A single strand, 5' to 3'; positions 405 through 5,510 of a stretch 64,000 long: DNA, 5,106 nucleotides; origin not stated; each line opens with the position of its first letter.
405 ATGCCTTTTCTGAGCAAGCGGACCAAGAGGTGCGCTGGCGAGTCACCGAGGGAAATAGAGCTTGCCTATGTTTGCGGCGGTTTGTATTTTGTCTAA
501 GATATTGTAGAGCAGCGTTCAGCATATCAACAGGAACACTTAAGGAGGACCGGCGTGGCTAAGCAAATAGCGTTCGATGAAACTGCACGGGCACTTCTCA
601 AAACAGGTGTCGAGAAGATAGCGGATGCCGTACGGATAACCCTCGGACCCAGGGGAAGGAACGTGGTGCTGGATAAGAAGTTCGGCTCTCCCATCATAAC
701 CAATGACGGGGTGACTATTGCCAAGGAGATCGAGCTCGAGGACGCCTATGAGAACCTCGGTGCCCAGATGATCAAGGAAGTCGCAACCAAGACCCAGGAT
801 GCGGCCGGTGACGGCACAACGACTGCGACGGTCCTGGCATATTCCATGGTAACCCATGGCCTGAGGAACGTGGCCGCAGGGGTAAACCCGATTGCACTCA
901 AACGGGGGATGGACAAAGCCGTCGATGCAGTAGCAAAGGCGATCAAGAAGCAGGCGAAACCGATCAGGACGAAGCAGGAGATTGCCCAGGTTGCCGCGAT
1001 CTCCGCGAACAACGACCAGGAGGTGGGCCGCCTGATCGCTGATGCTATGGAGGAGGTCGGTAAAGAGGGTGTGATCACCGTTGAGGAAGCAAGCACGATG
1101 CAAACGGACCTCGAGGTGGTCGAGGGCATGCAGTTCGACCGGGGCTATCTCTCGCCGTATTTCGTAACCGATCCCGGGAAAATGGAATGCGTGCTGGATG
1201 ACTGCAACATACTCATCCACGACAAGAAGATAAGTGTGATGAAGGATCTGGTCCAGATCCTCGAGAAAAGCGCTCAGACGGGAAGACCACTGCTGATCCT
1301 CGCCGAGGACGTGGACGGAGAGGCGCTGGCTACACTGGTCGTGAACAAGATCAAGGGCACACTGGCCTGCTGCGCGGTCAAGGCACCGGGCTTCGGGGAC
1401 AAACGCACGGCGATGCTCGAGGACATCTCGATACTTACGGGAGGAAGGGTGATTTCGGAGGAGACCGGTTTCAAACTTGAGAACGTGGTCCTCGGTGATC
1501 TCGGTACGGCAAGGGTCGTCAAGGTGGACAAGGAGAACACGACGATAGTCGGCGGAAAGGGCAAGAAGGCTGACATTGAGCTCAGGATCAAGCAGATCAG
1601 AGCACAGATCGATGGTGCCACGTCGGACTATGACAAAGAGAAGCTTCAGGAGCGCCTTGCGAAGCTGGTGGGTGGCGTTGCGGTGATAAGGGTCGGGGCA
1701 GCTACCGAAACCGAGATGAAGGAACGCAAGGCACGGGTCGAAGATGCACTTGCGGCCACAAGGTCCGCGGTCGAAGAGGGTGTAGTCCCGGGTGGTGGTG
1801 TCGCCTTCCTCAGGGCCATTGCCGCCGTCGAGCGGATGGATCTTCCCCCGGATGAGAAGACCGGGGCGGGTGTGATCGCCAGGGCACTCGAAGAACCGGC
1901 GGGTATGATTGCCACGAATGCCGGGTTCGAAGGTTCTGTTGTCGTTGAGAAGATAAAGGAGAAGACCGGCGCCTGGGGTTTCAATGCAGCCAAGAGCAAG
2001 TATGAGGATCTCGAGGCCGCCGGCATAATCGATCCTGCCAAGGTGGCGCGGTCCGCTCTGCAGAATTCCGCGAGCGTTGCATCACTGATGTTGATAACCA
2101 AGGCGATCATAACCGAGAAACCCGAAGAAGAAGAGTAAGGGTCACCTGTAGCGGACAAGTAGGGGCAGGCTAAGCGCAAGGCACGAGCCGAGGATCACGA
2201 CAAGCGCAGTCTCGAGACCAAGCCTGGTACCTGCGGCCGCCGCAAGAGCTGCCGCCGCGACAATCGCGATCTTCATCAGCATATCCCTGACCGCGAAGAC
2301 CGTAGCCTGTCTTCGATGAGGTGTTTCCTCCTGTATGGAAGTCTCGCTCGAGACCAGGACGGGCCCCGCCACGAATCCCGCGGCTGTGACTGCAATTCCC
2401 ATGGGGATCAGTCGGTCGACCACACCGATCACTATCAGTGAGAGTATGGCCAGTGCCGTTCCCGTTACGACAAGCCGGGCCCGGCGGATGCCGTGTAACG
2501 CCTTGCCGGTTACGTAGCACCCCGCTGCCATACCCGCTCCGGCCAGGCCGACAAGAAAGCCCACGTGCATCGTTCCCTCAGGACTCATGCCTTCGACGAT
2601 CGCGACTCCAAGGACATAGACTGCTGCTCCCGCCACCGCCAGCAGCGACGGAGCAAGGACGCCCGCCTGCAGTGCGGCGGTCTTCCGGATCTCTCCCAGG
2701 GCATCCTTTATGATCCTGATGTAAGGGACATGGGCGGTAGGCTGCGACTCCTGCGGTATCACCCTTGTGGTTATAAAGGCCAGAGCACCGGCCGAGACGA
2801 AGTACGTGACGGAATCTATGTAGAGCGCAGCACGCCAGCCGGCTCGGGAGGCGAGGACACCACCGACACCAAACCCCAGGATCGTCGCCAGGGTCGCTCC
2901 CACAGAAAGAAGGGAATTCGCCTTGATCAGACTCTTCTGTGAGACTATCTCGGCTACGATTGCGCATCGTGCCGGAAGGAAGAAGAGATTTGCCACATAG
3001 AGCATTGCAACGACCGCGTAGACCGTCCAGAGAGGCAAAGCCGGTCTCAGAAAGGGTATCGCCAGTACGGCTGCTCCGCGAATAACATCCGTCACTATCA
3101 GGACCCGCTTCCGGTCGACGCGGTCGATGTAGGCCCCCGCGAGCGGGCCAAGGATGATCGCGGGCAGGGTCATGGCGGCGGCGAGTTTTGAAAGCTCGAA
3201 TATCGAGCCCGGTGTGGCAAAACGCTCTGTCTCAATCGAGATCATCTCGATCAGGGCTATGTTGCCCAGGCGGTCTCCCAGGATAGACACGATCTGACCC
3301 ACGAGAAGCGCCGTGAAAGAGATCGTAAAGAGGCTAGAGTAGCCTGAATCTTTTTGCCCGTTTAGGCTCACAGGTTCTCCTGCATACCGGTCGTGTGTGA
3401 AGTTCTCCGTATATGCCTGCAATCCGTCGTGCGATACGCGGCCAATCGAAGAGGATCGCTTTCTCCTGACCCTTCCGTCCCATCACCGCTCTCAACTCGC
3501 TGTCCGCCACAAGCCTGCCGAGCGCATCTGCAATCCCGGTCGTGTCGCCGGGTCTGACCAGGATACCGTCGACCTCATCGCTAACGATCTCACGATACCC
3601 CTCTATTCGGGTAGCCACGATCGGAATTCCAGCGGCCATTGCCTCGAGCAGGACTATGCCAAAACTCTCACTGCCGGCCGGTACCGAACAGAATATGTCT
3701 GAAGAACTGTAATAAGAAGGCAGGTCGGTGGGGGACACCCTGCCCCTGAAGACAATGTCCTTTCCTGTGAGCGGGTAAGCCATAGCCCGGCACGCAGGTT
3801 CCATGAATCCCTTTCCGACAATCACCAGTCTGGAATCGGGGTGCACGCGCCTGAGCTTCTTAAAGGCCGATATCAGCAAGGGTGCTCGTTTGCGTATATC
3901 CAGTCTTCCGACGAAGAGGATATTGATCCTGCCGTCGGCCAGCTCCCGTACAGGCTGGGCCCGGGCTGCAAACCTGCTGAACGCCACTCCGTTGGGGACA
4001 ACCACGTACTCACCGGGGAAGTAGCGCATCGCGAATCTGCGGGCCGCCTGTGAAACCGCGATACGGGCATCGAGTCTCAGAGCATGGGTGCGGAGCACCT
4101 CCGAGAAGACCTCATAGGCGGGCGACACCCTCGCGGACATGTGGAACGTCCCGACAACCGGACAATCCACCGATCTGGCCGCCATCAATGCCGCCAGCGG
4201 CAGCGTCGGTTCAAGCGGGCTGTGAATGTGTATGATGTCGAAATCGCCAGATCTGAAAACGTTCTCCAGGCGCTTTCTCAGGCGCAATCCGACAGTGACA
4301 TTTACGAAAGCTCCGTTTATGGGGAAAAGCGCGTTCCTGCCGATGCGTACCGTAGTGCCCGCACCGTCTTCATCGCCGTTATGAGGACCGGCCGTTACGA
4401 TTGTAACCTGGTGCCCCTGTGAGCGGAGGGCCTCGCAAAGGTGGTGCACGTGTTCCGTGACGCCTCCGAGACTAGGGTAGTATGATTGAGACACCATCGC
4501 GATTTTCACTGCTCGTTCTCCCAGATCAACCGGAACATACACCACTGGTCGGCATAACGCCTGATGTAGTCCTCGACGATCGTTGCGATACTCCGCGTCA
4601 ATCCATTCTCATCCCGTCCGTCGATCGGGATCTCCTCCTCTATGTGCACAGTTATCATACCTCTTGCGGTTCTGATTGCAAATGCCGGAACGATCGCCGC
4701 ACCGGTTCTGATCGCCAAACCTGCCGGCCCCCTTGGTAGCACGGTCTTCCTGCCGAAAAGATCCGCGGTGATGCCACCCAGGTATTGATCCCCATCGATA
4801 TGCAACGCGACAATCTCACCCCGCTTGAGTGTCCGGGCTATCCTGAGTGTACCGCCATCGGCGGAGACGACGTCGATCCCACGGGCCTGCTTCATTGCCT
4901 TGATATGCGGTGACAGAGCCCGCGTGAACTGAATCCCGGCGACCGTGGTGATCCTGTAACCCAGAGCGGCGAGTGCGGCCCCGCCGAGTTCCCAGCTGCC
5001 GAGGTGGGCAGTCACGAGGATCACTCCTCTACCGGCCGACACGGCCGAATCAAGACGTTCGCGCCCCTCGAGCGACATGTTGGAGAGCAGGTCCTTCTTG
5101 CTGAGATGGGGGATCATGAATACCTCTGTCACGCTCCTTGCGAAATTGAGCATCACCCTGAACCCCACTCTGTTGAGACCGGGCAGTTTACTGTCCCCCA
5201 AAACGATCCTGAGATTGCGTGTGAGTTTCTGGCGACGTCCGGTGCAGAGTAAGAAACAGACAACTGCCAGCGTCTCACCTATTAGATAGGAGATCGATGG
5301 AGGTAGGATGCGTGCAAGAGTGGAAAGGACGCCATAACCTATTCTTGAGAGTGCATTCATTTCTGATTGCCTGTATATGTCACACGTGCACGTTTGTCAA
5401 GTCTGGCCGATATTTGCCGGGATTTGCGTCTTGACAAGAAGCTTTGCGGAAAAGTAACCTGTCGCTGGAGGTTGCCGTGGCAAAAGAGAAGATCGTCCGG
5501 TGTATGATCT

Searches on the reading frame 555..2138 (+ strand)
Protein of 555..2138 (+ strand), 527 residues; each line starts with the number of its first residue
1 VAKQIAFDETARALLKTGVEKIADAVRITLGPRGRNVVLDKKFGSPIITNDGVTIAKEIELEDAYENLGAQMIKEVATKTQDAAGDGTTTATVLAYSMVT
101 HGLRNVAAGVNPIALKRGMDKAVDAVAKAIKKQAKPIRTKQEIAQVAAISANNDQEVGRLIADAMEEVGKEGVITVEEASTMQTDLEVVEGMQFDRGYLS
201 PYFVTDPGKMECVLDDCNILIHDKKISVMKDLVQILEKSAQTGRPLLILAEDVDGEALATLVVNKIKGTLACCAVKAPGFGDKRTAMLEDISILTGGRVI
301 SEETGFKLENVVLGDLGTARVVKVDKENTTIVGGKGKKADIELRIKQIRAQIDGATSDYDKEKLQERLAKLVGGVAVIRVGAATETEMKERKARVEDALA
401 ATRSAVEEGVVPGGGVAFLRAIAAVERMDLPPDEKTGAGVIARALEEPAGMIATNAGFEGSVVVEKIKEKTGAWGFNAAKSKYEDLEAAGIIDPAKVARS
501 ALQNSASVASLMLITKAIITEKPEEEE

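Call 19: search_protein_families(library=pfam, proteins=[window:555-2138:+], max_evalue=0.001)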
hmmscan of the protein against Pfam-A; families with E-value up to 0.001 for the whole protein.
window:555-2138:+ (527 aa): 1 family
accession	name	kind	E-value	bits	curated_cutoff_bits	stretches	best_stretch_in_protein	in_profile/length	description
PF00118.29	Cpn60_TCP1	-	9.1e-78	262.5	34.3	1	22-522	1-489/490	TCP-1/cpn60 chaperonin family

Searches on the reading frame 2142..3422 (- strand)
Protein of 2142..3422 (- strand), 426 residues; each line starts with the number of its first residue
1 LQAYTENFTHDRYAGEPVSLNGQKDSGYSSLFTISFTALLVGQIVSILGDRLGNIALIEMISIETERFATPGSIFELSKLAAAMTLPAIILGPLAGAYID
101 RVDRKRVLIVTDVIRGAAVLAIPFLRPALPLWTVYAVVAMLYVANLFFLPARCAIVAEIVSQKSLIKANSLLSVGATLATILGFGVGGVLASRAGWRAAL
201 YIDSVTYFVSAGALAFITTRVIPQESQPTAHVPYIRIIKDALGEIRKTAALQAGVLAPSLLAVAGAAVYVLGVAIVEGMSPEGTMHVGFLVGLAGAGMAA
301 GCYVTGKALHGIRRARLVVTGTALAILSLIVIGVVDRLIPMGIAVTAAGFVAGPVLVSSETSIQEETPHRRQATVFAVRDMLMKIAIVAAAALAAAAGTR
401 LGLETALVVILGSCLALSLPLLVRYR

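Call 19: search_protein_families(library=pfam, proteins=[window:2142-3422:-], max_evalue=0.001)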
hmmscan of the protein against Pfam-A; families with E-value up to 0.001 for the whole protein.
window:2142-3422:- (426 aa): 2 families
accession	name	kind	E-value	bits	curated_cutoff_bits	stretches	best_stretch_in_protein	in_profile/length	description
PF07690.21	MFS_1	-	2e-31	109.6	33.4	1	41-390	3-346/347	Major Facilitator Superfamily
PF05977.19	MFS_3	-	8.4e-14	51.3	27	1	80-423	50-389/524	Transmembrane secretion effector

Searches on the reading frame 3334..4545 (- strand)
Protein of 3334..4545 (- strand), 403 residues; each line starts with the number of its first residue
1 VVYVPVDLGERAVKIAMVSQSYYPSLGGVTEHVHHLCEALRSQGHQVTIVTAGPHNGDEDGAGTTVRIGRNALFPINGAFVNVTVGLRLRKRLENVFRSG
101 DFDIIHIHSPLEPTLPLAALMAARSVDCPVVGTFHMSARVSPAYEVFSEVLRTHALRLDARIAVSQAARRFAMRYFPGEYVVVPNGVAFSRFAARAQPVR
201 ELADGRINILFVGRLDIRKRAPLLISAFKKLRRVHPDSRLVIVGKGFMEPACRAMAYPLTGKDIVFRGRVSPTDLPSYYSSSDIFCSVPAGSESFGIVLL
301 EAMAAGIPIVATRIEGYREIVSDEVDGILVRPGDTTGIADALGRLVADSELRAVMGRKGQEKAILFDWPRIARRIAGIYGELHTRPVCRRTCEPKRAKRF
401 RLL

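Call 19: search_protein_families(library=pfam, proteins=[window:3334-4545:-], max_evalue=0.001)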
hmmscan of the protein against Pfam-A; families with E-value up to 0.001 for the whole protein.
window:3334-4545:- (403 aa): 8 families
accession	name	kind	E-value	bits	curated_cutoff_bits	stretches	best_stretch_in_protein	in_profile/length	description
PF00534.26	Glycos_transf_1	-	3e-38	131.5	26.4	1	201-361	10-171/172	Glycosyl transferases group 1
PF13692.12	Glyco_trans_1_4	-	3.7e-34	118.5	27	1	208-348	3-142/142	Glycosyl transferases group 1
PF13439.12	Glyco_transf_4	-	7.7e-26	91.6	28.5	1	27-188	2-167/170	Glycosyltransferase Family 4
PF13579.12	Glyco_trans_4_4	-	3.5e-21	76.6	29.7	1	27-186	1-158/158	Glycosyl transferase 4-like domain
PF13524.12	Glyco_trans_1_2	-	4.7e-11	43.3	25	1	228-363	6-129/144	Glycosyl transferase-like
PF20706.3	GT4-conflict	-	4.4e-10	39.5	26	1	199-327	193-326/385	Family 4 Glycosyltransferase in conflict systems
PF13477.12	Glyco_trans_4_2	-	5.3e-08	33.6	23.4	1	32-138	12-110/139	Glycosyl transferase 4-like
PF08323.17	Glyco_transf_5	-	0.00012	22.4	22.7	1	14-56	1-45/239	Starch synthase catalytic domain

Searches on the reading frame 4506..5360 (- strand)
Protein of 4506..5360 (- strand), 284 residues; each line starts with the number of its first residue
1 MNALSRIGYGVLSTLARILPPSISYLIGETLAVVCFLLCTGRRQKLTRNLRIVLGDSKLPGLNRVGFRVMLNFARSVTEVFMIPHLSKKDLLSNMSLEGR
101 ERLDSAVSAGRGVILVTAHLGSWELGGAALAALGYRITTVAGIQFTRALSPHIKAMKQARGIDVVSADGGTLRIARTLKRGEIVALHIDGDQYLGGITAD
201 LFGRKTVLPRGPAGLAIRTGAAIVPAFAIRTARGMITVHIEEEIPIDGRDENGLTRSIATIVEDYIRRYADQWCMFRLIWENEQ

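Call 19: search_protein_families(library=pfam, proteins=[window:4506-5360:-], max_evalue=0.001)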
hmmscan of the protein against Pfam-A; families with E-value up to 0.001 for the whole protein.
window:4506-5360:- (284 aa): 1 family
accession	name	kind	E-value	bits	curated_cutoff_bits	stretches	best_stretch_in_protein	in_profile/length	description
PF03279.18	Lip_A_acyltrans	-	1.1e-35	123.8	22.3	1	13-280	23-293/295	Bacterial lipid A biosynthesis acyltransferase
